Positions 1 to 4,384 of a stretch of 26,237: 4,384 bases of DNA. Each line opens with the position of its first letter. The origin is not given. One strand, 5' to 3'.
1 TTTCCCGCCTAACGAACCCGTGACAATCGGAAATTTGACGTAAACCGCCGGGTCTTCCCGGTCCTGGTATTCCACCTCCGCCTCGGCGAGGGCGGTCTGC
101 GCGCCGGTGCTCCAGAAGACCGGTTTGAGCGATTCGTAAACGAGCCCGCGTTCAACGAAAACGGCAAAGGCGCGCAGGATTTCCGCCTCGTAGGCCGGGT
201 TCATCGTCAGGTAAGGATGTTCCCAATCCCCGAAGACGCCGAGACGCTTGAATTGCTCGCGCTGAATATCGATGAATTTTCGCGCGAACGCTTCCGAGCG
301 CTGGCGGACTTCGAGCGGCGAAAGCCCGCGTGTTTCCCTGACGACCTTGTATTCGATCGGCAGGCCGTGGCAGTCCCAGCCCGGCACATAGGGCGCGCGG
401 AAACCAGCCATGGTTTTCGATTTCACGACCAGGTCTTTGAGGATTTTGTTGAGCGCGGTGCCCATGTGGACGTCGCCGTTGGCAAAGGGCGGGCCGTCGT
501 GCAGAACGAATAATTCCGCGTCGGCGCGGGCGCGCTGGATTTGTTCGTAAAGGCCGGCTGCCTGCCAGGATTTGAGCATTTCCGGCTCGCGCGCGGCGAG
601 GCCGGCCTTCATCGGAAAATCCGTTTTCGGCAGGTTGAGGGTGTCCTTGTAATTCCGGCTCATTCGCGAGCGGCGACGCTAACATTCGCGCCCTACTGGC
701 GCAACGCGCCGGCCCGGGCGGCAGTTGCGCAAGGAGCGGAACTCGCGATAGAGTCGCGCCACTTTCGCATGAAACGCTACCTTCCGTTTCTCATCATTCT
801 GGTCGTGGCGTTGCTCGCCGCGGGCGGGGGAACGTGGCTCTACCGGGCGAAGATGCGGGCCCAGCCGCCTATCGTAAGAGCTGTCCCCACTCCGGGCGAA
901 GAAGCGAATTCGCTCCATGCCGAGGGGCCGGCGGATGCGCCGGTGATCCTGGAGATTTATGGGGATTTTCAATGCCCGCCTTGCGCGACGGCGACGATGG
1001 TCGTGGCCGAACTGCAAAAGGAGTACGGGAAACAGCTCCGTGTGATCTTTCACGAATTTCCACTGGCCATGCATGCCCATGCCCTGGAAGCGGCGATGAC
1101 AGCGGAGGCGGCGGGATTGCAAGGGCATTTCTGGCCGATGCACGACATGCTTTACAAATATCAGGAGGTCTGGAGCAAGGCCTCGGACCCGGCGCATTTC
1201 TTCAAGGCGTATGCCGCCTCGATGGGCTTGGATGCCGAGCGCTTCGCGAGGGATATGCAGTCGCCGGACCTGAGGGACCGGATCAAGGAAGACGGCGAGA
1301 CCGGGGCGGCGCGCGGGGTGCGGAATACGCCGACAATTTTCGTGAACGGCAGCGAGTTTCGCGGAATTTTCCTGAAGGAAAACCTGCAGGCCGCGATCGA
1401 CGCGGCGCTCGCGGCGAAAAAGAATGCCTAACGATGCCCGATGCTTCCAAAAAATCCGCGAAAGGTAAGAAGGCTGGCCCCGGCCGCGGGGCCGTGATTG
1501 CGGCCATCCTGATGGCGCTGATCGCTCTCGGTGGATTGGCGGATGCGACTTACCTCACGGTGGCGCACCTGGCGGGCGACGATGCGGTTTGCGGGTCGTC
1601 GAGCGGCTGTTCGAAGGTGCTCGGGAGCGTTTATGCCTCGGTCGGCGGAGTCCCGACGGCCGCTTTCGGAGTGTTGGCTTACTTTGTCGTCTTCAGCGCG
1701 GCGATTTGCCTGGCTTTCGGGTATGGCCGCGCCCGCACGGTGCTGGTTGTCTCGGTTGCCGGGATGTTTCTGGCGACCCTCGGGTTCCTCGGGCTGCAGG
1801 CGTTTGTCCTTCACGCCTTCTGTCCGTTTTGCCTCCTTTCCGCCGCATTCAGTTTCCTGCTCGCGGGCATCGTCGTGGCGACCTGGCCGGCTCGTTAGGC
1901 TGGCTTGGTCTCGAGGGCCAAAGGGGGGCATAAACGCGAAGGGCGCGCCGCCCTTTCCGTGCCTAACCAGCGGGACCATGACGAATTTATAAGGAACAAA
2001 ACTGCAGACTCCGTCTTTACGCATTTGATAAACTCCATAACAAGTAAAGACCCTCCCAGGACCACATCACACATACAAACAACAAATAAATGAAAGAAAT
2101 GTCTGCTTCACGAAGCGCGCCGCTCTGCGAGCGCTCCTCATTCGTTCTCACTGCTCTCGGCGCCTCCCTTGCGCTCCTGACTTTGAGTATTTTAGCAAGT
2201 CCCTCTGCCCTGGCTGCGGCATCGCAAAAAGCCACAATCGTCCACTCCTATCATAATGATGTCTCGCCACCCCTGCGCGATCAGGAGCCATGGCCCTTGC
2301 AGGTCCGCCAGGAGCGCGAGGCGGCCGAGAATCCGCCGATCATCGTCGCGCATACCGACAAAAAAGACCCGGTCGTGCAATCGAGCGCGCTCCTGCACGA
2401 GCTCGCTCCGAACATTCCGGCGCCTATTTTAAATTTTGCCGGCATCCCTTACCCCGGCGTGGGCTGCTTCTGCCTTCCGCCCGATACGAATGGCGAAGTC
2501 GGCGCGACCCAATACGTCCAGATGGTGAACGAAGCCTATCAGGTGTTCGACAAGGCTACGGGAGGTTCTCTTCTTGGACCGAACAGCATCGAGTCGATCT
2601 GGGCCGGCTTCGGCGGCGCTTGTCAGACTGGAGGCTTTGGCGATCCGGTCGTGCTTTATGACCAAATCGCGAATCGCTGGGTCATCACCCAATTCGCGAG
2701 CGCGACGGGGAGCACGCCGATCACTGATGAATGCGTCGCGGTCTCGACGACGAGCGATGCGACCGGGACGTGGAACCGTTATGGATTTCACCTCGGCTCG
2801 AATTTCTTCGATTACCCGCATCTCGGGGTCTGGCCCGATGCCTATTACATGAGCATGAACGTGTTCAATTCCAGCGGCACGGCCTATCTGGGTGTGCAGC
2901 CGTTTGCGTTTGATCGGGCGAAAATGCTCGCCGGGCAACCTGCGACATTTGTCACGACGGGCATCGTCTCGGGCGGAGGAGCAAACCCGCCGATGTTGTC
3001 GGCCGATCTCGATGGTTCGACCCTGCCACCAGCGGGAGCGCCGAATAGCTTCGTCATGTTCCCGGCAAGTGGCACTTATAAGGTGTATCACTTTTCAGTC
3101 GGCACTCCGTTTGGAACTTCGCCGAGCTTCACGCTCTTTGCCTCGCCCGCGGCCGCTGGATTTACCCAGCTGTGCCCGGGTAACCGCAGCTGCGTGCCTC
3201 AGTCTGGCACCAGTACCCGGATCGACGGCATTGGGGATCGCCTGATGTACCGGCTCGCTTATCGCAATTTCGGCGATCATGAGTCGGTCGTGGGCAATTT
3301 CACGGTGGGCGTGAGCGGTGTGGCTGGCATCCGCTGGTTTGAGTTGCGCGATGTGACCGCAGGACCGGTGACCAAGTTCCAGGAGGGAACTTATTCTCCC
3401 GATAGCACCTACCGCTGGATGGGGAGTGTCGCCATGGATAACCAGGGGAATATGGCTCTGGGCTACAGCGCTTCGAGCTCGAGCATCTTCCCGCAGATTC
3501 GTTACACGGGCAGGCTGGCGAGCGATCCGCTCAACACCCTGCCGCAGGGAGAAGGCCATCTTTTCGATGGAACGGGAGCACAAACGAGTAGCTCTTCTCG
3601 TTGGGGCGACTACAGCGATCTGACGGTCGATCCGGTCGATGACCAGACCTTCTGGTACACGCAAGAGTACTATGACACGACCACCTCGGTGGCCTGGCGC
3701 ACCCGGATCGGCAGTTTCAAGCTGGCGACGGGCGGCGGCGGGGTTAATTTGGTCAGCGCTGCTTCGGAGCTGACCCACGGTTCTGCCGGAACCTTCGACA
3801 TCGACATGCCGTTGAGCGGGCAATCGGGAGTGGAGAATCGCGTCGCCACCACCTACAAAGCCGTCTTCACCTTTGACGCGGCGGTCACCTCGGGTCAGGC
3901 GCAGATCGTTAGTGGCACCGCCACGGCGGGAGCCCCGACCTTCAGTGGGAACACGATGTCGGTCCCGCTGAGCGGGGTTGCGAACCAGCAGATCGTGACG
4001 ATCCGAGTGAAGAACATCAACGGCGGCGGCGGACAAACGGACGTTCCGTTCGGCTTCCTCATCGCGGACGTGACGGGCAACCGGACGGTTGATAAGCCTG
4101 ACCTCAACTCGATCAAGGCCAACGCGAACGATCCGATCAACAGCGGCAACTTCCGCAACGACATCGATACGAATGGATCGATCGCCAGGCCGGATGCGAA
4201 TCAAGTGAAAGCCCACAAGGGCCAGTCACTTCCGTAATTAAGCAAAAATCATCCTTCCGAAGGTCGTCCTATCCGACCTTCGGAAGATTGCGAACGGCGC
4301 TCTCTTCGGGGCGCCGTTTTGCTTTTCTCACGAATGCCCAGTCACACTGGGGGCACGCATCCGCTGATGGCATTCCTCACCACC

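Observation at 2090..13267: Candidate cellulosome-like cohesin-dockerin display system anchored by PEP-CTERM/exosortase in a diderm bacterium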

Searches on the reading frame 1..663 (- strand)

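Call 10: search_protein_families(library=pfam, proteins=[window:1-663:-], max_evalue=0.01)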
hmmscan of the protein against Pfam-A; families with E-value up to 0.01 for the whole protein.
window:1-663:- (221 aa): 2 families
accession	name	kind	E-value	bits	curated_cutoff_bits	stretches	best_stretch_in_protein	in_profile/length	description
PF00133.28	tRNA-synt_1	-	1.1e-54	186.3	22.7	1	29-205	2-186/414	tRNA synthetases class I (I, L, M and V)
PF09334.17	tRNA-synt_1g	-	1.1e-08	34.7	20.1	1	59-198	8-136/391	tRNA synthetases class I (M)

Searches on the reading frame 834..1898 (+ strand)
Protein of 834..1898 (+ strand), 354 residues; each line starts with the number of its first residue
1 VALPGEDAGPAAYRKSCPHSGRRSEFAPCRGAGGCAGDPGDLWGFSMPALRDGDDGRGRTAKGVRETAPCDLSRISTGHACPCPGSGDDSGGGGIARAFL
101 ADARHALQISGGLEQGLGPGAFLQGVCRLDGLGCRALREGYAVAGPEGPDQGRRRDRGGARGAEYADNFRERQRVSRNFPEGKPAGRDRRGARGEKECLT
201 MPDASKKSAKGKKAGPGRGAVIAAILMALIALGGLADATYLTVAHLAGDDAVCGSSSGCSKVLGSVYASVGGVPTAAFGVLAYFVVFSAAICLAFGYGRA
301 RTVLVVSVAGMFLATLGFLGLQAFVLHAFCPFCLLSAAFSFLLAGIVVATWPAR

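Call 10: search_protein_families(library=pfam, proteins=[window:834-1898:+], max_evalue=0.01)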
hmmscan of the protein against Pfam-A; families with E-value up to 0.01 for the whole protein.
window:834-1898:+ (354 aa): 1 family
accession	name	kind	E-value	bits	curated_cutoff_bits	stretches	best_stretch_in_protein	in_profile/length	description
PF07884.19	VKOR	-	2.1e-18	67.2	27.5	1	226-346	2-132/134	Vitamin K epoxide reductase family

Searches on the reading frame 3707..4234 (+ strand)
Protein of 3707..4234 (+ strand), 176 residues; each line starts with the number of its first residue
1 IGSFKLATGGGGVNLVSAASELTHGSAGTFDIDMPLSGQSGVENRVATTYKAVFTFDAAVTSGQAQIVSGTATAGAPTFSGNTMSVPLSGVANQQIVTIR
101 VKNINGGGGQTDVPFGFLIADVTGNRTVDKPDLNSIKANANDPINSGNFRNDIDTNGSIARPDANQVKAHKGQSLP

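Call 100: search_protein_families(library=pfam, proteins=[window:3707-4234:+], max_evalue=0.1)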
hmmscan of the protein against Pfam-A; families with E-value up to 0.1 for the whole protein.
window:3707-4234:+ (176 aa): 1 family
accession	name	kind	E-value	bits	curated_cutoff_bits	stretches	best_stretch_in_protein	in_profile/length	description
PF00404.24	Dockerin_1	-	0.036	14.7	22.9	1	120-169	2-54/57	Dockerin type I domain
